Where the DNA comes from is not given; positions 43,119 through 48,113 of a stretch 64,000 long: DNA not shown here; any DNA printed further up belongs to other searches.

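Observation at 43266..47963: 1565-aa protein with two tandem MutS-type (domain V) ABC ATPase modules and an 870-aa unknown N-terminus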

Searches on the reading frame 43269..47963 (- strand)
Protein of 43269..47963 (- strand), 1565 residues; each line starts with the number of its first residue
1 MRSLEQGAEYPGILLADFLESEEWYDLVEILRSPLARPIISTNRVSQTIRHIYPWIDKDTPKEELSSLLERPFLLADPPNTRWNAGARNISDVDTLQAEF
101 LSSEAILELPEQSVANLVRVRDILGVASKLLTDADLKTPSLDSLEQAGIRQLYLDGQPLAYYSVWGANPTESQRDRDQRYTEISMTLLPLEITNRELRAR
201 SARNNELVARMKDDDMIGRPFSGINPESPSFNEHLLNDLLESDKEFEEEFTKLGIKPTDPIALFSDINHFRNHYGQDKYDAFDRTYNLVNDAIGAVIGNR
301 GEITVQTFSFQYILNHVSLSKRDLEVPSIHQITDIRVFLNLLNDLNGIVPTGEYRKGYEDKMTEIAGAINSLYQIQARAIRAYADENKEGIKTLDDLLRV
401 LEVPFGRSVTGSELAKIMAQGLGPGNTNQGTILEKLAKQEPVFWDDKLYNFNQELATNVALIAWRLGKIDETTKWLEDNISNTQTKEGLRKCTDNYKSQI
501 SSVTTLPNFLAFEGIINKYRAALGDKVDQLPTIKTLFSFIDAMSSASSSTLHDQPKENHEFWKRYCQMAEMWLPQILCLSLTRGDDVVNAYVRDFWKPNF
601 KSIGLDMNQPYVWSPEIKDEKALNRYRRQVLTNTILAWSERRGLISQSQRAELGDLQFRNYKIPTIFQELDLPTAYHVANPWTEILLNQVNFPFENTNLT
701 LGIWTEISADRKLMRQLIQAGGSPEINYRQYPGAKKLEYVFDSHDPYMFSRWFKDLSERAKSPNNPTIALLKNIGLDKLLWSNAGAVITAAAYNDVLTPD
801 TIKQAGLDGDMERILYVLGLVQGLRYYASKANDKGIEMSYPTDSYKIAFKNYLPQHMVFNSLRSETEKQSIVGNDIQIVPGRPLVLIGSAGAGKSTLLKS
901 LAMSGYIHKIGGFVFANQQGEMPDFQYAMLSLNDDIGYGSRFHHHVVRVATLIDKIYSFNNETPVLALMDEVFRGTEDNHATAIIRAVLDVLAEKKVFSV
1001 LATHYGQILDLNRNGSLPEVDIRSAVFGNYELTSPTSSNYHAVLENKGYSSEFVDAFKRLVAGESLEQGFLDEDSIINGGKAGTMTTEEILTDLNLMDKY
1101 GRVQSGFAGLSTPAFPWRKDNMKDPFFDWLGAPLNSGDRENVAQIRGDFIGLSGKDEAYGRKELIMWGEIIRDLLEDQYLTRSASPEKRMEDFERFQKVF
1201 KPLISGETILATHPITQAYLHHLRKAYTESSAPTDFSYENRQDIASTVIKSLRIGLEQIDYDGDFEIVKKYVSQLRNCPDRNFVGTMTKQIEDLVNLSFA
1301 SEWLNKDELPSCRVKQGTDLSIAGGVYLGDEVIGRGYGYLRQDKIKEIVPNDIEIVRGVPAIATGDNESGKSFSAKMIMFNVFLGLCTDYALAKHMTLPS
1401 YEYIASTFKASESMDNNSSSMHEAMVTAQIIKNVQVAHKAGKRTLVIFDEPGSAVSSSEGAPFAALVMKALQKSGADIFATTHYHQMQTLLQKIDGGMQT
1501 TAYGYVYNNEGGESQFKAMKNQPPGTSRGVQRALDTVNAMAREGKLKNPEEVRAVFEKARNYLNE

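Call 4: search_protein_families(library=pfam, proteins=[window:43269-47963:-], max_evalue=1)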
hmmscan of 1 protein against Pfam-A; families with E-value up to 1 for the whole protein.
window:43269-47963:- (1565 aa): 15 families
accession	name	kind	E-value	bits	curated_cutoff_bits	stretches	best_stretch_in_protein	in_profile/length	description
PF00488.27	MutS_V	-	8.4e-25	88.3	30.2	2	885-1013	2-128/188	MutS domain V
PF00005.33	ABC_tran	-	0.00015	22.8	25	1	876-903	6-33/137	ABC transporter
PF13604.12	AAA_30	-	0.0031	17.7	27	0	883-902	20-39/191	AAA domain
PF13555.12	AAA_29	-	0.0089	16.2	27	1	878-898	19-39/61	P-loop containing region of AAA domain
PF05729.18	NACHT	-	0.016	15.5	26.7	1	882-904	1-23/167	NACHT domain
PF13401.12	AAA_22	-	0.026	15.3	27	1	883-905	7-29/130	AAA domain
PF13481.12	AAA_25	-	0.03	14.4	27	0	878-903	30-55/195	AAA domain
PF03193.22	RsgA_GTPase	-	0.052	13.8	30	1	881-903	106-128/174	RsgA GTPase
PF19993.5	DO-GTPase2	-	0.057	13.5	27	0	886-918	5-37/226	Double-GTPase 2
PF13521.12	AAA_28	-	0.098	13.3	27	1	885-906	3-25/164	AAA domain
PF25199.1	nSTAND_NTPase5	-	0.13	12.5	34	1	884-904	44-64/145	Novel STAND NTPase 5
PF20720.3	nSTAND3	-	0.17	12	27.2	0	884-904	20-40/155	Novel STAND NTPase 3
PF11254.13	DUF3053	-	0.19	11.7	23.9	0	360-412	96-147/219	Protein of unknown function (DUF3053)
PF13238.12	AAA_18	-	0.22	12.4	29.4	0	885-915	2-32/128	AAA domain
PF13191.12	AAA_16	-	0.24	12.3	32.6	0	882-902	25-45/167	AAA ATPase domain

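Call 9: search_protein_families(library=ncbifam, proteins=[window:43269-47963:-], max_evalue=1)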
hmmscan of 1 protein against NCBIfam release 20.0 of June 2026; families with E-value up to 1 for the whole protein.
window:43269-47963:- (1565 aa): 66 families (the best 25 are shown)
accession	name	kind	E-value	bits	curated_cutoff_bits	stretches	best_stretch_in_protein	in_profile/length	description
NF052383.1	ATPase_KamC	equivalog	5e-30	104.8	300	2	868-1010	295-433/508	lysine 5,6-aminomutase reactivase ATPase KamC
TIGR01069.2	mutS2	equivalog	3.9e-24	85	400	2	868-1008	313-452/790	endonuclease MutS2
NF003810.1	PRK05399.1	equivalog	3.9e-22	78.7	480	2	866-1013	585-733/793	DNA mismatch repair protein MutS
TIGR01070.1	mutS1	equivalog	4.8e-21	74.8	641.7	2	868-1012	578-721/840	DNA mismatch repair protein MutS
TIGR02324.1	CP_lyasePhnL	equivalog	1.1e-06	28.3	256.3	1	867-952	20-108/224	phosphonate C-P lyase system protein PhnL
TIGR01189.1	ccmA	equivalog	1.3e-05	25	131.6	1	873-919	18-62/198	heme ABC exporter ATP-binding protein CcmA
NF040873.1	AztA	equivalog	1.5e-05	24.6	220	1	872-915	9-50/191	zinc ABC transporter ATP-binding protein AztA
NF010068.0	PRK13548.1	equivalog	2.8e-05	23.3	261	1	862-909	11-57/261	heme ABC transporter ATP-binding protein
TIGR02315.1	ABC_phnC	equivalog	4.1e-05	23.1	266.1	1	866-988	13-133/243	phosphonate ABC transporter ATP-binding protein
TIGR01978.1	sufC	equivalog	0.00011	21.8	212.8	1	862-909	6-54/243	Fe-S cluster assembly ATPase SufC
TIGR02982.1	heterocyst_DevA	subfamily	0.00014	21.5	295.8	1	864-901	14-51/220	ABC exporter ATP-binding subunit, DevA family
TIGR01166.1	cbiO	subfamily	0.00025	20.6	211.8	1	871-915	8-50/190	cobalt ABC transporter, ATP-binding protein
TIGR02673.1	FtsE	equivalog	0.00042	20.1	264.85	1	871-904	18-51/214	cell division ATP-binding protein FtsE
NF010067.0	PRK13547.1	equivalog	0.00078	18.8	374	1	875-902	21-48/272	heme ABC transporter ATP-binding protein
TIGR02211.1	LolD_lipo_ex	equivalog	0.0016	18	307.75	1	868-948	18-97/221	lipoprotein-releasing ABC transporter ATP-binding protein LolD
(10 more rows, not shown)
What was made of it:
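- On MutS1 (mismatch-repair MutS; TIGR01070, NF003810): 74.8 against 641.7, and 78.7 against 480 (call 9)
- On MutS2 (TIGR01069): 85 bits against a cut-off of 400 (call 9).
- On KamC reactivase ATPase (NF052383): 104.8 against 300 (call 9).
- Closest known: MutS1 homodimer and eukaryotic MSH2-MSH6 / MSH2-MSH3 heterodimers. Different: NCBIfam MutS models score 75-79 bits against cut-offs of 480-642 (call 9).
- TIGR01069 mutS2 scores 85 bits against a cut-off of 400 (call 9).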

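Call 10: search_protein_families(library=padloc, proteins=[window:43269-47963:-], max_evalue=1)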
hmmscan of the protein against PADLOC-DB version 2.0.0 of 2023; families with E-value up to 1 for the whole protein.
window:43269-47963:- (1565 aa): 10 families
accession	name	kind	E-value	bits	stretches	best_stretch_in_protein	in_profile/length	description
PDLC04140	mad8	-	9e-15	53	3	863-990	9-144/314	mads_8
PDLC04213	HEC-02A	-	0.0056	14.3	1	1428-1511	221-299/337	-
PDLC02980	AriA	-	0.012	13.6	1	885-947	3-66/304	-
PDLC00298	PtuA1|PtuA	-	0.015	12.4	1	885-935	27-77/423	AAA ATPase domain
PDLC04238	PDC-M01A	-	0.016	12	1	801-902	117-220/564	-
PDLC05065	PDC-S68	-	0.024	10.4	1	883-909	622-648/1221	-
PDLC00269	PtuA1|PtuA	-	0.026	11.8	1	885-903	36-54/446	AAA ATPase domain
PDLC04235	PDC-M01A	-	0.029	11.2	0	885-903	190-208/510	-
PDLC04135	mad3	-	0.03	11.9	1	875-900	17-41/374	mads_3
PDLC04236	PDC-M01A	-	0.066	10.3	0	1413-1454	224-261/388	-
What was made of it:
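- Closest known: KamC. Same: The best-scoring named profiles in their libraries: 104.8 bits for KamC and E 9e-15 for mad8 (calls 9, 10).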

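Call 12: search_solved_structures(query=window:43269-47963:-, max_evalue=0.01, show_alignments=2)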
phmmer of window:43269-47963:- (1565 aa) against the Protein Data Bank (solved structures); distinct sequences matched with E-value up to 0.01: 29.
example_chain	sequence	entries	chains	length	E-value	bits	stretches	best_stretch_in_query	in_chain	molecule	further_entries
1ewr_A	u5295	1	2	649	4.7e-11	44.2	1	870-1040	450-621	DNA MISMATCH REPAIR PROTEIN MUTS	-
1fw6_A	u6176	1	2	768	6e-11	43.9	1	870-1041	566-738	DNA MISMATCH REPAIR PROTEIN MUTS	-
1ewq_A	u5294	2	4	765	6.3e-11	43.8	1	870-1040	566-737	DNA MISMATCH REPAIR PROTEIN MUTS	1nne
8qpp_W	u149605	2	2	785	3.1e-07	31.6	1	1347-1498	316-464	Endonuclease MutS2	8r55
7qv3_v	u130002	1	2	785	3.2e-07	31.5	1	1347-1498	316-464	Endonuclease MutS2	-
5akb_A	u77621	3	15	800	1.8e-05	25.7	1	869-1011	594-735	DNA MISMATCH REPAIR PROTEIN MUTS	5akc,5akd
7ai6_A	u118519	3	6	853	2e-05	25.6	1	869-1011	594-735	DNA mismatch repair protein MutS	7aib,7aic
8r7e_B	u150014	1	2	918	3.4e-05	24.8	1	844-1016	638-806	DNA mismatch repair protein Msh3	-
3thw_B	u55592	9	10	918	3.7e-05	24.7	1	844-1016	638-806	DNA mismatch repair protein Msh3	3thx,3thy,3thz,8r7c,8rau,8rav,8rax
8rz7_B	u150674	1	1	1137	4.7e-05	24.3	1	844-1016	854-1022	DNA mismatch repair protein Msh3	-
8r7v_B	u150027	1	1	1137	5.1e-05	24.2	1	844-1016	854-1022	DNA mismatch repair protein Msh3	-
8olx_B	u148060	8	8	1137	5.1e-05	24.2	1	844-1016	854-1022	DNA mismatch repair protein Msh3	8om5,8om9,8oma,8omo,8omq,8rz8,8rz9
9kce_B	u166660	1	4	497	6.3e-05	23.9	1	1348-1487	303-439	Endonuclease MutS2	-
1e3m_A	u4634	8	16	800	8.8e-05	23.4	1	869-1011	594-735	DNA MISMATCH REPAIR PROTEIN MUTS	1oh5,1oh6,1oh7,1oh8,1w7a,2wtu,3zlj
1wbd_A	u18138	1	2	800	8.8e-05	23.4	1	869-1011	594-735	DNA MISMATCH REPAIR PROTEIN MUTS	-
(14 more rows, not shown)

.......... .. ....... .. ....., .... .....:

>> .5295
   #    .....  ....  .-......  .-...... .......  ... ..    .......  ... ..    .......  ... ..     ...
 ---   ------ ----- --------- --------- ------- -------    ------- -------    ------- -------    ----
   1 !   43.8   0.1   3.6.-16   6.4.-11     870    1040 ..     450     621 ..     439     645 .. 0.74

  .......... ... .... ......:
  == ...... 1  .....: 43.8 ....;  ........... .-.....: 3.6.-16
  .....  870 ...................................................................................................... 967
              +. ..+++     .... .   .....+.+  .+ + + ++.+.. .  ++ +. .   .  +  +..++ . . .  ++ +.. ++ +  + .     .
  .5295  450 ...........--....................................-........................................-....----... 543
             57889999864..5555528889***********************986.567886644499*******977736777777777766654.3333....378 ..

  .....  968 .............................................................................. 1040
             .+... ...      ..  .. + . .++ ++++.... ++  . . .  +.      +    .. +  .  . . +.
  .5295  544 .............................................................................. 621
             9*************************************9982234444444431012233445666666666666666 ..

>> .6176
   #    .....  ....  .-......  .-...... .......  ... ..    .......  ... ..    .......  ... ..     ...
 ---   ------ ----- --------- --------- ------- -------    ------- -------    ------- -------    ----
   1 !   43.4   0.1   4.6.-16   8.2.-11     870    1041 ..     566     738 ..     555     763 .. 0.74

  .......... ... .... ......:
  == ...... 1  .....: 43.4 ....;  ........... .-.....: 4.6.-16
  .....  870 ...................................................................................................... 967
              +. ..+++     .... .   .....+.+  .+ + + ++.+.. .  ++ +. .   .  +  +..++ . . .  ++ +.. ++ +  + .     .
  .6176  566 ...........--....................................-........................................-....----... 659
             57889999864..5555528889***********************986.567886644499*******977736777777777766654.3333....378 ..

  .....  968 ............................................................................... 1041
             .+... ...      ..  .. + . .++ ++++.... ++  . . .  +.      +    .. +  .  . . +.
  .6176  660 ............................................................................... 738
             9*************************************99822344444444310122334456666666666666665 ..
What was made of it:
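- Closest known: MutS2 / RqcU. Same: These are module 2's best solved relatives (call 12).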

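Call 14: find_homologous_proteins(query=window:43269-47963:-, max_evalue=0.001)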
Query window:43269-47963:- (1565 aa): 1 proteins with E <= 0.001 among 8000 candidates.
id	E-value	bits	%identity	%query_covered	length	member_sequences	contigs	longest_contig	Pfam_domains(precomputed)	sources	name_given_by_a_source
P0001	0.0e+0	3583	100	100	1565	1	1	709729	PF00488.28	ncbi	-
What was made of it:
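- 43266..47963 (-): Whole ORF, 1565 aa plus stop: tandem MutS_V giant protein. Identical protein P0001 on a 709,729-bp NCBI contig (call 14).
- The protein is a singleton at 90% identity (call 14).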

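Call 15: find_encoding_contigs(protein=P0001, flank=10000, max_places=4)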
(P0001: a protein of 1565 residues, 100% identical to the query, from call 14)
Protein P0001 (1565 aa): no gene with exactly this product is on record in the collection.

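Call 18: find_related_loci(query=window:43269-47963:-, collection=genome_contigs, flank=10000)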
Query window:43269-47963:- (1565 aa) in genome_contigs; peptide patterns used: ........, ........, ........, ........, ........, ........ (x = any residue, [..] = any of these).
3 stretches matched a pattern, but none encodes a relative of the query by tblastn (E <= 1e-3).
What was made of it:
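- Tried and rejected: The first genome_contigs scan, with the single protein, found nothing (call 18).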

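Call 28: find_encoding_contigs(protein=P0002, flank=10000, max_places=6)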
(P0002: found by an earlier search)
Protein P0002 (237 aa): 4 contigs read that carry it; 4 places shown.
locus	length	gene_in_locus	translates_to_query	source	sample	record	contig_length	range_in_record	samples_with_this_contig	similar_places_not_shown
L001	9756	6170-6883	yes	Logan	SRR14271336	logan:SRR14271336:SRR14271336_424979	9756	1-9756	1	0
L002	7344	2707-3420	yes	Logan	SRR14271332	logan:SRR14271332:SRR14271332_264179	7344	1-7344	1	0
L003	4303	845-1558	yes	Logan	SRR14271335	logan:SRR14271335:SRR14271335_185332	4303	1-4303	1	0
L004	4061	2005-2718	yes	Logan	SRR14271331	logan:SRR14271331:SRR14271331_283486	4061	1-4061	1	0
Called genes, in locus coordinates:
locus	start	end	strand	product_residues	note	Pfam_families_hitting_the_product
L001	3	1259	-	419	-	?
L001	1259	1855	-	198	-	PF25087:GMPPB_C (faint), PF00132:Hexapep, PF14602:Hexapep_2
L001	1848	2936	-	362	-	PF20706:GT4-conflict, PF00534:Glycos_transf_1, PF13692:Glyco_trans_1_4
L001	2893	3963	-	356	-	-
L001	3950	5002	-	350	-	PF13439:Glyco_transf_4, PF13692:Glyco_trans_1_4, PF20706:GT4-conflict, PF13524:Glyco_trans_1_2 (weak), PF00534:Glycos_transf_1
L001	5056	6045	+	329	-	-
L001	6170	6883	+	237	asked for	PF00293:NUDIX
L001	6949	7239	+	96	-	-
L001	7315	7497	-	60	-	-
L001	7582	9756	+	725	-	?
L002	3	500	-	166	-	?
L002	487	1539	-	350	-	PF13439:Glyco_transf_4, PF13692:Glyco_trans_1_4, PF20706:GT4-conflict, PF13524:Glyco_trans_1_2 (weak), PF00534:Glycos_transf_1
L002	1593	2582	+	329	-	-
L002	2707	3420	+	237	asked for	PF00293:NUDIX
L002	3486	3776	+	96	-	-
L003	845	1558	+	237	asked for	PF00293:NUDIX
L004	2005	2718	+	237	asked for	PF00293:NUDIX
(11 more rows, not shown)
